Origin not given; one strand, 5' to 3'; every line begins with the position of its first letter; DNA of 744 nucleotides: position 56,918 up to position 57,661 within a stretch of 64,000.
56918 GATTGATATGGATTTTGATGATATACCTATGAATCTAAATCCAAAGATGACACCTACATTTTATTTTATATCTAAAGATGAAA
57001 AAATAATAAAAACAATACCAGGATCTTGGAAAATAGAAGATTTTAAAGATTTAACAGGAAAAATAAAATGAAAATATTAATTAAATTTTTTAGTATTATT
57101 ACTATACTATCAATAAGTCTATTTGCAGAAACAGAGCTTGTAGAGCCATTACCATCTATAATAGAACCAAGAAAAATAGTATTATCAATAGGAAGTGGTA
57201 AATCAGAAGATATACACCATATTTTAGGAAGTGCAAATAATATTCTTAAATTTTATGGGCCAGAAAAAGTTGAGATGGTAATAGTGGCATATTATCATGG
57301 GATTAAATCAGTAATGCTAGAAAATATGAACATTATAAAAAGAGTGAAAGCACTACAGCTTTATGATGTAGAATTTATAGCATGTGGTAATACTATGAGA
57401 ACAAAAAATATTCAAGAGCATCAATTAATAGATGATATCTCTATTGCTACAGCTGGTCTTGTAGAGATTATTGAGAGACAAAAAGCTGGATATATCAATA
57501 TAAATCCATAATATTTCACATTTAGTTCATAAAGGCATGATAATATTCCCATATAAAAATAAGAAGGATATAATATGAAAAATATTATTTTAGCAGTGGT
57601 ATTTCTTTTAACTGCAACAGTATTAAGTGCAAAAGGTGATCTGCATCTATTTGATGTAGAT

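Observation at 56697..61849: Eight-gene, apparently all-exported thiol-redox / sulfur-transfer cluster directly downstream of soxXYZAB and a porin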

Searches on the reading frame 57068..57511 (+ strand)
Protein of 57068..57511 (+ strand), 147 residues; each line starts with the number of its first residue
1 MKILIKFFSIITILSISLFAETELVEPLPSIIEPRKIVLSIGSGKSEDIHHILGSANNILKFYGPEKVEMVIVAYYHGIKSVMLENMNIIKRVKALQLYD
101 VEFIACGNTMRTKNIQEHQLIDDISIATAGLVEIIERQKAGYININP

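Call 3: search_protein_families(library=pfam, proteins=[window:57068-57511:+], max_evalue=0.01)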
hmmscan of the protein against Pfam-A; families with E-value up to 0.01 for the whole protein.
window:57068-57511:+ (147 aa): 1 family
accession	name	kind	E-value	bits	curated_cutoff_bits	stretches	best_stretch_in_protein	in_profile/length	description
PF02635.20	DsrE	-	1.3e-07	32.2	22.7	1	60-146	27-115/116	DsrE/DsrF-like family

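Call 4: search_protein_families(library=ncbifam, proteins=[window:57068-57511:+], max_evalue=0.01)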
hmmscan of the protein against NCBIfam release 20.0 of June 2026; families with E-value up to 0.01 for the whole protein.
window:57068-57511:+ (147 aa): 1 family
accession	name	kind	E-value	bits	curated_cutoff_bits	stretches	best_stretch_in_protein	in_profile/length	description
TIGR03010.1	sulf_tusC_dsrF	equivalog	0.0024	17.8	94.15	1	83-128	53-99/116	sulfurtransferase complex subunit TusC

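Call 33: search_solved_structures(query=A2, max_evalue=1, show_alignments=3)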
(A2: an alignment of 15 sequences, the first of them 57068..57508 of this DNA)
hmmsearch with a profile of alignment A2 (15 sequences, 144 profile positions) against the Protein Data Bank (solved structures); distinct sequences matched with E-value up to 1: 4.
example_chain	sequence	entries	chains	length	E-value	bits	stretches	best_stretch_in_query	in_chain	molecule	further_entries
1l1s_A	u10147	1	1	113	2e-18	69.6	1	33-144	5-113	hypothetical protein MTH1491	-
2pd2_A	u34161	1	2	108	2.7e-13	52.9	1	46-142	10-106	Hypothetical protein ST0148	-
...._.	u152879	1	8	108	4.5e-11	45.7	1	51-142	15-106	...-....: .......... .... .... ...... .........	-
1zak_A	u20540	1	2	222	0.48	13.2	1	62-118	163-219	ADENYLATE KINASE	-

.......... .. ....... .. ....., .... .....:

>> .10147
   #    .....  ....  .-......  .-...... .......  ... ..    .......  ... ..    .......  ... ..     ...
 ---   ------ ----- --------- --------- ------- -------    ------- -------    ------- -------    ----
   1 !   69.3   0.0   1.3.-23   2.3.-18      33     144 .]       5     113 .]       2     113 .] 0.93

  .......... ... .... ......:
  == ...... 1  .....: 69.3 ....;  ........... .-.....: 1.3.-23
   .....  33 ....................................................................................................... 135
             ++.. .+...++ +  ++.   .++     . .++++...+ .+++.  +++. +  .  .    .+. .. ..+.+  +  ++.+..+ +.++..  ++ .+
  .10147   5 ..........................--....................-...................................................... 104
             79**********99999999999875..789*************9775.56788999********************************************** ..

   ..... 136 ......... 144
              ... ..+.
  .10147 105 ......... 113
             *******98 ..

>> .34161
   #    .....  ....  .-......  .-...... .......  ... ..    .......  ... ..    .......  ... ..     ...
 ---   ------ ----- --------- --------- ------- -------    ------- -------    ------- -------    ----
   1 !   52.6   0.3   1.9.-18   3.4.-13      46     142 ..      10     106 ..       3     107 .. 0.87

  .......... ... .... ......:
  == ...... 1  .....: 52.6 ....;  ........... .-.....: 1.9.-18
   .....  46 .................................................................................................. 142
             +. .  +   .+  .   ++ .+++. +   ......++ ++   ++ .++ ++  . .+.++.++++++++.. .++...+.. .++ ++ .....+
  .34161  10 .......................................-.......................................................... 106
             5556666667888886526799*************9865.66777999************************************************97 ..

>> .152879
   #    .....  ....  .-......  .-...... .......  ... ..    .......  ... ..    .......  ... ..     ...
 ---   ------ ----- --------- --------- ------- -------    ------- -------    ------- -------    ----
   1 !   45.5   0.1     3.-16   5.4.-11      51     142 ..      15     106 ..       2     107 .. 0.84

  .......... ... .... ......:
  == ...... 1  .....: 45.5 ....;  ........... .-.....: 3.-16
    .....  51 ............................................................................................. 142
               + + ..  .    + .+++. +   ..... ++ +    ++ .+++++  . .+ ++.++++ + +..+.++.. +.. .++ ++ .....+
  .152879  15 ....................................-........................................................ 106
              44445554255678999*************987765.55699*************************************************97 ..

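Call 43: find_homologous_proteins(query=A2, max_evalue=0.001)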
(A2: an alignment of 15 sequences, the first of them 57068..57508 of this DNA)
Query A2 (15 sequences) (147 aa, profile of the alignment): 1729 proteins with E <= 0.001 among 6666 candidates; the best 120 are listed.
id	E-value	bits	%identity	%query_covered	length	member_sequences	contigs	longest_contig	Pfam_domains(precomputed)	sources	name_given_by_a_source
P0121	7.9e-75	267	52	97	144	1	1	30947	PF02635.21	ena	-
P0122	1.0e-74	267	52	98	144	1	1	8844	PF02635.21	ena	-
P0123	1.2e-74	267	52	98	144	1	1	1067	PF02635.21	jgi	jgi:intracellular sulfur oxidation DsrE/DsrF family protein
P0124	1.4e-74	266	52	98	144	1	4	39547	PF02635.21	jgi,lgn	jgi:intracellular sulfur oxidation DsrE/DsrF family protein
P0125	1.5e-74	266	53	98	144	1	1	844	PF02635.21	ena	-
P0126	1.6e-74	266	58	97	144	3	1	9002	PF02635.21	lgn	-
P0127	1.6e-74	266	51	98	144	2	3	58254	PF02635.21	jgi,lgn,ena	-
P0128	1.6e-74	266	51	98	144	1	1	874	PF02635.21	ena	-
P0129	1.7e-74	266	52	98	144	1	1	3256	PF02635.21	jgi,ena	-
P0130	1.7e-74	266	52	97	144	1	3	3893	PF02635.21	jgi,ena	-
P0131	1.8e-74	266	51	98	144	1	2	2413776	PF02635.21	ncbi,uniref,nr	ncbi:hypothetical protein FJR45_07350 [Sulfurimonas sediminis]|uniref:DsrE family protein n=1 Tax=Su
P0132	1.9e-74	266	61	87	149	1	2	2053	PF02635.21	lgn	-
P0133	2.3e-74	266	51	98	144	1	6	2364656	PF02635.21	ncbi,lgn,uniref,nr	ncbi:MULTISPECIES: DsrE family protein [Sulfurimonas]|uniref:DsrE family protein n=1 Tax=Sulfurimona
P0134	2.7e-74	265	51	98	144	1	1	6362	PF02635.21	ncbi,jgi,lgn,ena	-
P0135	2.7e-74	265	51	98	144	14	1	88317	PF02635.21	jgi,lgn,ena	-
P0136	2.7e-74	265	57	96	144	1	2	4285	PF02635.21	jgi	-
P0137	3.0e-74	265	57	93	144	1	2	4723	PF02635.21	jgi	-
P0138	3.0e-74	265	52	98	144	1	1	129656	PF02635.21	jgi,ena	-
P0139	3.0e-74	265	57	96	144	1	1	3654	PF02635.21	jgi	-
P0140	3.1e-74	265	52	98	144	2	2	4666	PF02635.21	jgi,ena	-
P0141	3.1e-74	265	52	98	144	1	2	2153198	PF02635.21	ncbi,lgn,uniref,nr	ncbi:DsrE family protein [Sulfurimonas autotrophica]|uniref:Uncharacterized protein n=1 Tax=Sulfurim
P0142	3.2e-74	265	52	98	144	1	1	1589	PF02635.21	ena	-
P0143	3.3e-74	265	53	98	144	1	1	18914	PF02635.21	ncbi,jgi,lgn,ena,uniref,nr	ncbi:DsrE family protein [Sulfurimonas sp.]|uniref:DsrE family protein n=1 Tax=Sulfurimonas sp. TaxI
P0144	3.5e-74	265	53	98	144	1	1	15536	PF02635.21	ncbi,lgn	-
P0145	3.6e-74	265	56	96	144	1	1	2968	PF02635.21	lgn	-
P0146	3.9e-74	265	51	97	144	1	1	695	PF02635.21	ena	-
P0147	4.2e-74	265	57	95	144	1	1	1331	PF02635.21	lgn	-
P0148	4.6e-74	265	51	97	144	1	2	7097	PF02635.21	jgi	jgi:intracellular sulfur oxidation DsrE/DsrF family protein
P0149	5.0e-74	265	52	97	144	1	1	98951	PF02635.21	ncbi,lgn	-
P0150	5.5e-74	264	57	93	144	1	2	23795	PF02635.21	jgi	-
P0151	6.8e-74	264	51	98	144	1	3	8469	PF02635.21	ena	-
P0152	7.3e-74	264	52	97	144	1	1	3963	PF02635.21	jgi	jgi:intracellular sulfur oxidation DsrE/DsrF family protein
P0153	8.1e-74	264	53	98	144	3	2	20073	PF02635.21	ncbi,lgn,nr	ncbi:DsrE family protein [bacterium]|nr:DsrE family protein [bacterium] MBU1884955.1 DsrE family pro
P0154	9.2e-74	264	55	95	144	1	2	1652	PF02635.21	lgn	-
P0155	1.0e-73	264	52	97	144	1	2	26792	PF02635.21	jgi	jgi:intracellular sulfur oxidation DsrE/DsrF family protein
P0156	1.1e-73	263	54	99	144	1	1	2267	PF02635.21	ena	-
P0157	1.1e-73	263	51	97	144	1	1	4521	PF02635.21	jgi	jgi:intracellular sulfur oxidation DsrE/DsrF family protein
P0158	1.2e-73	263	58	97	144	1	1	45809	PF02635.21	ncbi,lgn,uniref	ncbi:DsrE family protein [Sulfurimonas sp.]|uniref:DsrE family protein n=1 Tax=Sulfurimonas sp. TaxI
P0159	1.2e-73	263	59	96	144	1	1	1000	PF02635.21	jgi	-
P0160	1.3e-73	263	53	97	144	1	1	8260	PF02635.21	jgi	jgi:intracellular sulfur oxidation DsrE/DsrF family protein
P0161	1.3e-73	263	50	97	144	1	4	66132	PF02635.21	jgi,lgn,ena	jgi:intracellular sulfur oxidation DsrE/DsrF family protein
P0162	1.9e-73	263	59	97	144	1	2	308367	PF02635.21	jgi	jgi:uncharacterized protein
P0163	1.9e-73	263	49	98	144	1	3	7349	PF02635.21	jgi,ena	-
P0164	2.2e-73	262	56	98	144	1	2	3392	PF02635.21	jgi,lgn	jgi:intracellular sulfur oxidation DsrE/DsrF family protein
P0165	2.5e-73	262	52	97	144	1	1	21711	PF02635.21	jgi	jgi:intracellular sulfur oxidation DsrE/DsrF family protein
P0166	2.7e-73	262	51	97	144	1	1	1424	PF02635.21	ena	-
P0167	2.8e-73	262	54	98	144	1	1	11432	PF02635.21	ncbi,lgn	-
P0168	2.9e-73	262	60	97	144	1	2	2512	PF02635.21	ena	-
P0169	3.0e-73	262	49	97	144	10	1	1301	PF02635.21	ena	-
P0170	3.0e-73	262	60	96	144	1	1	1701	PF02635.21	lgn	-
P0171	3.3e-73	262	56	97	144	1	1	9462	PF02635.21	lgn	-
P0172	3.9e-73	262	56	98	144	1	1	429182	PF02635.21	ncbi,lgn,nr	ncbi:MAG: DsrE family protein [Sulfuricurvum sp.]|nr:DsrE family protein [Sulfuricurvum sp.]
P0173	4.0e-73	262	55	98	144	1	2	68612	PF02635.21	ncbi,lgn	ncbi:MAG: DsrE family protein [Sulfuricurvum sp.]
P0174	4.5e-73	261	56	98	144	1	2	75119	PF02635.21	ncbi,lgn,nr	ncbi:DsrE family protein [bacterium]|nr:DsrE family protein [bacterium] MBU1990414.1 DsrE family pro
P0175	4.6e-73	261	60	96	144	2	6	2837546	PF02635.21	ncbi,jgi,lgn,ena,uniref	ncbi:DsrE family protein [Sulfurimonas sp. CS5]|jgi:intracellular sulfur oxidation DsrE/DsrF family 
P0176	4.6e-73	261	54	97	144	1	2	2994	PF02635.21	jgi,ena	jgi:hypothetical protein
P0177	4.6e-73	261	49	98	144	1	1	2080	PF02635.21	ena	-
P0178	4.7e-73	261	47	96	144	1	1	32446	PF02635.21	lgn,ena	-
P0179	5.1e-73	261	55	96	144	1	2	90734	PF02635.21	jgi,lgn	-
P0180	5.1e-73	261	57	97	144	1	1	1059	PF02635.21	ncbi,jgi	jgi:intracellular sulfur oxidation DsrE/DsrF family protein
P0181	5.6e-73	261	58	97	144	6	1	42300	PF02635.21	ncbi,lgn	-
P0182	5.7e-73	261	51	97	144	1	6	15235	PF02635.21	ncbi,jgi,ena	-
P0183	6.2e-73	261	60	97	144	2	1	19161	PF02635.21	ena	-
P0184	6.2e-73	261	60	97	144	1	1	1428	PF02635.21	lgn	-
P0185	6.3e-73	261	51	98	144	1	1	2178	PF02635.21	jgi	jgi:intracellular sulfur oxidation DsrE/DsrF family protein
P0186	6.4e-73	261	51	97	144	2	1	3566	PF02635.21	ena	-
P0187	6.5e-73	261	54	98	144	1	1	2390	PF02635.21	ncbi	-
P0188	6.6e-73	261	57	94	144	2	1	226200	PF02635.21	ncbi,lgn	-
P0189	7.2e-73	261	51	98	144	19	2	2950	PF02635.21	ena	-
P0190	7.4e-73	261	54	98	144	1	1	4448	PF02635.21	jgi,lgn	-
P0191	7.6e-73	261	57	93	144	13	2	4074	PF02635.21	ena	-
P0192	7.7e-73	261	58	96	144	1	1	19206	PF02635.21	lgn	-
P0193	8.6e-73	261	57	96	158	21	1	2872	PF02635.21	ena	-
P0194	9.0e-73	260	57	97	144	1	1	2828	PF02635.21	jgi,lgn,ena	-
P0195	9.3e-73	260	49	97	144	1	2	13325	PF02635.21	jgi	-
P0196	9.4e-73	260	56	96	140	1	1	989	PF02635.21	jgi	jgi:hypothetical protein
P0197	9.5e-73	260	49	98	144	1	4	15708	PF02635.21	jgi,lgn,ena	-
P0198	9.5e-73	260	54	98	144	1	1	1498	PF02635.21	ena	-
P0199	9.7e-73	260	54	98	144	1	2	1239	PF02635.21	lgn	-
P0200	9.8e-73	260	56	98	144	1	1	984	PF02635.21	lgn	-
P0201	1.1e-72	260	55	98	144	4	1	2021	PF02635.21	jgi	-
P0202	1.1e-72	260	54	98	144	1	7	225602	PF02635.21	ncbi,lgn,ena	-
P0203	1.1e-72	260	56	98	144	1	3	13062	PF02635.21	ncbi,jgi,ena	-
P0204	1.1e-72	260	49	98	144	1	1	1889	PF02635.21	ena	-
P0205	1.1e-72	260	56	100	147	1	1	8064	PF02635.21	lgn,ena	-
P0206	1.2e-72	260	50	99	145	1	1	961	PF02635.21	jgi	jgi:intracellular sulfur oxidation DsrE/DsrF family protein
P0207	1.3e-72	260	58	97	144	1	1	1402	PF02635.21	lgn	-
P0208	1.3e-72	260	54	98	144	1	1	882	PF02635.21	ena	-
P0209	1.4e-72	260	56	97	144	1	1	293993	PF02635.21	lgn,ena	-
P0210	1.4e-72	260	57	97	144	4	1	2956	PF02635.21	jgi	jgi:intracellular sulfur oxidation DsrE/DsrF family protein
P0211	1.4e-72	260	51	97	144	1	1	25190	PF02635.21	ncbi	ncbi:DsrE family protein [Sulfurimonas sp.]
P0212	1.6e-72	260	54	98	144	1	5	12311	PF02635.21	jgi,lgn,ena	-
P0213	1.7e-72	260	51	97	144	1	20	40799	PF02635.21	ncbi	-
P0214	1.8e-72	260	53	98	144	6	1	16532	PF02635.21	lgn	-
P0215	1.8e-72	259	57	96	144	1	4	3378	PF02635.21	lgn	-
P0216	1.8e-72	259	56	97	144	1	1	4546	PF02635.21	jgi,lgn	-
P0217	1.8e-72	259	56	98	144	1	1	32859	PF02635.21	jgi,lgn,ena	-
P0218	2.0e-72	259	57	97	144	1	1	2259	PF02635.21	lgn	-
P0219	2.3e-72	259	48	97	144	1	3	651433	PF02635.21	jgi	jgi:uncharacterized protein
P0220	2.4e-72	259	57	98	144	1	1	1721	PF02635.21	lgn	-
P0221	2.9e-72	259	51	97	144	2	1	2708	PF02635.21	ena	-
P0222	3.2e-72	259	49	97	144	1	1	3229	PF02635.21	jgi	-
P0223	3.3e-72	259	56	98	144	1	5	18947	PF02635.21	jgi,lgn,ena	-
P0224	3.4e-72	259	51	97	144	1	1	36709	PF02635.21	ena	-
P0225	3.5e-72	259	57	98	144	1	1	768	PF02635.21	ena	-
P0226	3.5e-72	259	50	97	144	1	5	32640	PF02635.21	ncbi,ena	-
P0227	3.7e-72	258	50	97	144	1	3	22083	PF02635.21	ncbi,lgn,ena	-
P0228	5.1e-72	258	49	97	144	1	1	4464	PF02635.21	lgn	-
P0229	5.2e-72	258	57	87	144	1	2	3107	PF02635.21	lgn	-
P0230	5.5e-72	258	51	97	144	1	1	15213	PF02635.21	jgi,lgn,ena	-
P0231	6.0e-72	258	49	97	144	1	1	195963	PF02635.21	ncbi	-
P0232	6.1e-72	258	49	97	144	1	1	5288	PF02635.21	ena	-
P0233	6.2e-72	258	58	100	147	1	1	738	PF02635.21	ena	-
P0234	6.3e-72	258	51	97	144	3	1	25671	PF02635.21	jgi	-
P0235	6.6e-72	258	58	97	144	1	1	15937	PF02635.21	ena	-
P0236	6.6e-72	258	59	88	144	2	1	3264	PF02635.21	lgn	-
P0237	6.7e-72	258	57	97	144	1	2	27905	PF02635.21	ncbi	ncbi:MAG: DsrE family protein [Sulfurimonadaceae bacterium]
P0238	7.6e-72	257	56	100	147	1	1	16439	PF02635.21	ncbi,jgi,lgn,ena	-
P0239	7.6e-72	257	50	97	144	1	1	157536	PF02635.21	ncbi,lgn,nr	ncbi:MAG: DsrE family protein [Campylobacterales bacterium]|nr:DsrE family protein [Campylobacterale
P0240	9.1e-72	257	52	97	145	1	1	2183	PF02635.21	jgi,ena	-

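Call 103: predict_structure(alignment_id=A5)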
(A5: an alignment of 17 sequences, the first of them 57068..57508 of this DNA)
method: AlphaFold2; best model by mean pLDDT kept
length: 147 residues; sequences in the alignment: 17
mean_pLDDT: 82.0   pTM: 0.71
mean pLDDT of the five models: 82.0, 81.7, 76.9, 68.5, 51.6
residues with pLDDT >= 90: 66; 70-90: 48; 50-70: 26; < 50: 7
segments of 3 or more residues with pLDDT < 50: 20-26
pLDDT, mean of each block of 10 residues (from residue 1): 61 59 48 86 91 95 92 89 87 93 83 81 87 91 89
secondary structure, 60 per line:
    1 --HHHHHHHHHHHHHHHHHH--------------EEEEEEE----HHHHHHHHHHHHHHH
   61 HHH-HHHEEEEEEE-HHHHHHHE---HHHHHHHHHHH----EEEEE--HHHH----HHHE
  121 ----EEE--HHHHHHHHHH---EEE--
elements in order: H3-20 E35-41 H46-63 E68-74 H76-82 H87-97 E102-106 H109-112 E125-127 H130-139 E143-145

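Call 108: fold_search(model_id=the predicted structure, library=pdb)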
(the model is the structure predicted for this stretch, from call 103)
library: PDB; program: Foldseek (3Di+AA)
matches with E <= 10: 1534; with E <= 0.001: 10
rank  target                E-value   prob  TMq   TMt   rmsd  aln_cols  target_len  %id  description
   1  1l1s                  1.6e-08  1.00  0.71  0.92   1.4       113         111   23  Structure of Protein of Unknown Function MTH1491 from Methanobacterium thermoautotrophicum (released 2002-05-29)
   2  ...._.                3.7e-08  1.00  0.68  0.91   1.5       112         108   25  T33-fn10 - Designed Tetrahedral Protein Cage Using Fragment-based Hydrogen Bond Networks (released 2024-03-06)
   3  2pd2_A                4.7e-08  1.00  0.67  0.90   1.7       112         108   24  Crystal structure of (ST0148) conserved hypothetical from Sulfolobus Tokodaii Strain7 (released 2007-10-02)
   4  1jx7_A                6.1e-06  1.00  0.63  0.78   2.9       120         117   17  Crystal structure of ychN protein from E.coli (released 2002-09-07)
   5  2qs7_A                4.1e-05  1.00  0.57  0.60   5.0       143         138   12  CRYSTAL STRUCTURE OF a putative oxidoreductase of the DsrE/DsrF-like family (SSO1126) FROM SULFOLOBUS SOLFATARICUS P2  (released 2007-08-21)
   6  3pnx_A                5.0e-05  1.00  0.61  0.57   4.3       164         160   12  Crystal structure of a putative sulfurtransferase dsrE (Swol_2425) from Syntrophomonas wolfei str. Goettingen at 1.92  (released 2010-12-15)
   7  2hy5_A                1.8e-04  1.00  0.53  0.58   4.6       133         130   14  Crystal structure of DsrEFH (released 2006-09-19)
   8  3mc3                  2.6e-04  1.00  0.58  0.68   3.2       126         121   13  Crystal structure of DsrE/DsrF-like family protein (NP_342589.1) from SULFOLOBUS SOLFATARICUS at 1.49 A resolution (released 2010-05-19)
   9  2hy5_C                4.7e-04  1.00  0.52  0.72   3.4       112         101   13  Crystal structure of DsrEFH (released 2006-09-19)
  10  3pnx_B                5.3e-04  1.00  0.60  0.57   4.3       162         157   12  Crystal structure of a putative sulfurtransferase dsrE (Swol_2425) from Syntrophomonas wolfei str. Goettingen at 1.92  (released 2010-12-15)
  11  2hy5_B                2.0e-03  1.00  0.55  0.61   4.2       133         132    8  Crystal structure of DsrEFH (released 2006-09-19)
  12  2fb6                  2.6e-03  1.00  0.58  0.71   3.0       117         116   12  Structure of Conserved Protein of Unknown Function BT1422 from Bacteroides thetaiotaomicron (released 2006-01-24)
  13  7b0u_0                1.5e-02  0.90  0.39  0.24  11.0       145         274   19  Stressosome complex from Listeria innocua (released 2021-12-01)
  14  4aue_C                2.0e-02  0.66  0.31  0.09   9.2       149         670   12  Crystal structure, recombinant expression and mutagenesis studies of the bifunctional catalase-phenol oxidase from Scy (released 2013-02-27)
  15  1g7v                  3.4e-02  0.75  0.36  0.21   7.8       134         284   15  CRYSTAL STRUCTURES OF KDO8P SYNTHASE IN ITS BINARY COMPLEXES WITH THE MECHANISM-BASED INHIBITOR (released 2001-05-16)
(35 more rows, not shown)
